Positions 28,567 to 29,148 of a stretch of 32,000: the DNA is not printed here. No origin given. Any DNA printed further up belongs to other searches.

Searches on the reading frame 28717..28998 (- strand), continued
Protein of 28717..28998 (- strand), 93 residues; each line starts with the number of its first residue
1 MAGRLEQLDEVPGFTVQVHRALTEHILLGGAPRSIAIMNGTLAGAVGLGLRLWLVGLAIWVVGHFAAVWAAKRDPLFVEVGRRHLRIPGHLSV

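Call 59: find_encoding_contigs(protein=P0253, flank=10000, max_places=6)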
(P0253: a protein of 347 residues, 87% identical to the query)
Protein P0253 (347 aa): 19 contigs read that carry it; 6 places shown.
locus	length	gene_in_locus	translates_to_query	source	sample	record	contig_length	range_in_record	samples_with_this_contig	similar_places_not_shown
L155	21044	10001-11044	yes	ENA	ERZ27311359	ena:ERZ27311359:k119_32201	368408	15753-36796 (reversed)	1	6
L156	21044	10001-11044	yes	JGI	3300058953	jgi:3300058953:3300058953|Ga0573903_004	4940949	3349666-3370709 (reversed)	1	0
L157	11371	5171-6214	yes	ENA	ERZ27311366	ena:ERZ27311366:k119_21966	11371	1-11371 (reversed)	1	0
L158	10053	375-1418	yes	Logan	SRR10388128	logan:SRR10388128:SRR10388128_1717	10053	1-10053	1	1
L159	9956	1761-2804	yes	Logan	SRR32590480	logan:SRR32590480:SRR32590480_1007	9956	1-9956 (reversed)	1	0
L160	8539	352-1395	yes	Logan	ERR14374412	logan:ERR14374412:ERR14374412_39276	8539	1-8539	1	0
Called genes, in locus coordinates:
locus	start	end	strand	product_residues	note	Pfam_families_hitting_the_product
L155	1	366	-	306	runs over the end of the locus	PF08843:AbiEii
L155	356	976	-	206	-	PF13338:AbiEi_4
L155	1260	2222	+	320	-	PF08401:ArdcN, PF18818:MPTase-PolyVal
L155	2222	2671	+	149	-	-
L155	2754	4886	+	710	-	PF02195:ParB_N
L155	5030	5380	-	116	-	-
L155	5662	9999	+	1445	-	PF13872:AAA_34, PF13871:Helicase_C_4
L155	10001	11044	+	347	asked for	PF23639:DUF7146, PF13362:Toprim_3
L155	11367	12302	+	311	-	PF10686:YAcAr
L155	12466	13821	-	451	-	PF01266:DAO (faint), PF07992:Pyr_redox_2, PF13738:Pyr_redox_3, PF00070:Pyr_redox, PF02852:Pyr_redox_dim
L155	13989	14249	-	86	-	-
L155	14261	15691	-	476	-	PF03486:HI0933_like (faint), PF07992:Pyr_redox_2, PF00890:FAD_binding_2 (faint), PF01134:GIDA (weak), PF12831:FAD_oxidored (weak), PF13738:Pyr_redox_3, PF00070:Pyr_redox, PF02852:Pyr_redox_dim, +2 more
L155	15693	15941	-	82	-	PF11431:Transport_MerF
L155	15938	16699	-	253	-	PF03243:MerB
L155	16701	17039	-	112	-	PF00403:HMA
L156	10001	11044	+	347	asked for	PF23639:DUF7146, PF13362:Toprim_3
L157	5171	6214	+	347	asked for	PF23639:DUF7146, PF13362:Toprim_3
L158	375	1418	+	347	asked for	PF23639:DUF7146, PF13362:Toprim_3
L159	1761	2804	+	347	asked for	PF23639:DUF7146, PF13362:Toprim_3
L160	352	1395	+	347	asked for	PF23639:DUF7146, PF13362:Toprim_3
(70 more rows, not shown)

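Call 80: find_encoding_contigs(protein=P0231, flank=10000, max_places=3)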
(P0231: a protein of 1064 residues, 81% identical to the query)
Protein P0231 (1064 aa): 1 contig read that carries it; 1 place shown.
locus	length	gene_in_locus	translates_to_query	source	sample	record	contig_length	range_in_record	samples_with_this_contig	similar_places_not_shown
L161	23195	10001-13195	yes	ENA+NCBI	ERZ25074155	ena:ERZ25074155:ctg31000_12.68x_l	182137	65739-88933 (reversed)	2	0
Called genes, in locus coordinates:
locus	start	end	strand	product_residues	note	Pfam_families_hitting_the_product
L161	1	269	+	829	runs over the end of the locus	PF02811:PHP, PF07733:DNA_pol3_alpha, PF17657:DNA_pol3_finger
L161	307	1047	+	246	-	PF01336:tRNA_anti-codon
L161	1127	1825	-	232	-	PF18728:HEPN_AbiV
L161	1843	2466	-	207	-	PF02586:SRAP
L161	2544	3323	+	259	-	-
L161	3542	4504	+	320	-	PF08401:ArdcN, PF18818:MPTase-PolyVal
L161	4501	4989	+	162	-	PF04002:RadC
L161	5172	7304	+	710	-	PF02195:ParB_N, PF17762:HTH_ParB (weak)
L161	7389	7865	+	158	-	PF27770:UCP036055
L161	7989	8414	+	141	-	-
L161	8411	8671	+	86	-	PF19612:DUF6117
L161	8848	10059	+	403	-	-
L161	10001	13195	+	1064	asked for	PF13872:AAA_34, PF04851:ResIII (faint), PF13871:Helicase_C_4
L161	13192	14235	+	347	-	PF23639:DUF7146, PF13362:Toprim_3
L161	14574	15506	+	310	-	PF10686:YAcAr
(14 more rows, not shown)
